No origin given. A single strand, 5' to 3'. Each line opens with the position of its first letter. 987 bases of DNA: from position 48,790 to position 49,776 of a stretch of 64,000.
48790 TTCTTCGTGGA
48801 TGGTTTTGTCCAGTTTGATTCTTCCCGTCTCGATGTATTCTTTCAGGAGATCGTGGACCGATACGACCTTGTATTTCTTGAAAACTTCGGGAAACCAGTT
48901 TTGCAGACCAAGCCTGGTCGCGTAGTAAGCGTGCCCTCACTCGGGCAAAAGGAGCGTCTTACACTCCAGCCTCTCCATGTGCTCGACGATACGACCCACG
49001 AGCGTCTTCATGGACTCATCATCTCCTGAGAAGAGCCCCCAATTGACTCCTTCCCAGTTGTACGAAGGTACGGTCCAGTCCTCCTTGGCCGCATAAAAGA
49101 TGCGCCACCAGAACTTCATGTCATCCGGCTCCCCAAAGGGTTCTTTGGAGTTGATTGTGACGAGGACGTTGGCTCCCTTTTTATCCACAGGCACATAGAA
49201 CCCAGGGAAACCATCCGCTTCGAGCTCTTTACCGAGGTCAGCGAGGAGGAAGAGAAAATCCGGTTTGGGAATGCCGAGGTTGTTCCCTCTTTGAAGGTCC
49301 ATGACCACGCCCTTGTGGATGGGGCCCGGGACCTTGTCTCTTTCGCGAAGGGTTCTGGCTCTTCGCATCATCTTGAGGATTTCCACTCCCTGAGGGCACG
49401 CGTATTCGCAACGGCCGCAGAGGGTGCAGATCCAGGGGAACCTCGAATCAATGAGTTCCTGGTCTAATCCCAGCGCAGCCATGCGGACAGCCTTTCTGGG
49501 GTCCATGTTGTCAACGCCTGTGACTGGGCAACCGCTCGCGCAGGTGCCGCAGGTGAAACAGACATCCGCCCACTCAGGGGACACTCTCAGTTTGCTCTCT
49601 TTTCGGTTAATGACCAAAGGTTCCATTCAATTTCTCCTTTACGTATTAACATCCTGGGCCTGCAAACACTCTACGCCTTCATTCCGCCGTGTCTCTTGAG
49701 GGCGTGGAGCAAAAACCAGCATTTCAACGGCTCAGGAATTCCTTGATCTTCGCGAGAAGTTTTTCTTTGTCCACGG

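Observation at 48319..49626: HdrD/GlpC-like Fe-S oxidoreductase paralog 1 with Sec in a conserved E-U-GHAY motif and an acidic tail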

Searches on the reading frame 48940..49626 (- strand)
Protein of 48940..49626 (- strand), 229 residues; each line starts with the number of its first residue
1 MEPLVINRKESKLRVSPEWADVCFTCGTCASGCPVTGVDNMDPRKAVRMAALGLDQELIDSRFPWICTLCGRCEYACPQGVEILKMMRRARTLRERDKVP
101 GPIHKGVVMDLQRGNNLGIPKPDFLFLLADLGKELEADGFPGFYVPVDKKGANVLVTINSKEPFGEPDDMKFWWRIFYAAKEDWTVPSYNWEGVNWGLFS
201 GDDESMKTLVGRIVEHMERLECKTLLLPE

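Call 26: find_encoding_contigs(protein=window:48940-49626:-, flank=10000, max_places=4)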
Protein seq(229 aa) (229 aa): 7 contigs read that carry it; 4 places shown.
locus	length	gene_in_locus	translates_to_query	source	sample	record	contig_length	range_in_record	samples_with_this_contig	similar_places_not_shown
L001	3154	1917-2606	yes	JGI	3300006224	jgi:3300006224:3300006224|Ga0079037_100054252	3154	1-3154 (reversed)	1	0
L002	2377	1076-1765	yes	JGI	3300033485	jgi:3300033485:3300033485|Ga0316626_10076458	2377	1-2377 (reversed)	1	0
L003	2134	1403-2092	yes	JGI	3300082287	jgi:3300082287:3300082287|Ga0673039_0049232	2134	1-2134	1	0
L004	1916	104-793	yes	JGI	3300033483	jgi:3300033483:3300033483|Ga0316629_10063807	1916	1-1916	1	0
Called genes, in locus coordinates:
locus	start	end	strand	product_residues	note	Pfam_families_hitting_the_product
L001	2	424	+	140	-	?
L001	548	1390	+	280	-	PF00970:FAD_binding_6 (weak), PF00175:NAD_binding_1, PF10418:DHODB_Fe-S_bind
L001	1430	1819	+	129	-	PF00072:Response_reg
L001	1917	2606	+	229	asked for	PF13534:Fer4_17, PF12838:Fer4_7 (weak), PF13183:Fer4_8, PF13187:Fer4_9, PF13237:Fer4_10 (faint)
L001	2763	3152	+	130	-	?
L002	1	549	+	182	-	?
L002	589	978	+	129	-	PF00072:Response_reg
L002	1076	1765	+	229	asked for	PF13534:Fer4_17, PF12838:Fer4_7 (weak), PF13183:Fer4_8, PF13187:Fer4_9, PF13237:Fer4_10 (faint)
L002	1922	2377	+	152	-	?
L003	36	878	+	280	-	PF00970:FAD_binding_6 (weak), PF00175:NAD_binding_1, PF10418:DHODB_Fe-S_bind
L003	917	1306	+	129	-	PF00072:Response_reg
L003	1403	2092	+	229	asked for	PF13534:Fer4_17, PF12838:Fer4_7 (weak), PF13183:Fer4_8, PF13187:Fer4_9, PF13237:Fer4_10 (faint)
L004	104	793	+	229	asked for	PF13534:Fer4_17, PF12838:Fer4_7 (weak), PF13183:Fer4_8, PF13187:Fer4_9, PF13237:Fer4_10 (faint)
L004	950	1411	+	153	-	PF02754:CCG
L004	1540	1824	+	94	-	-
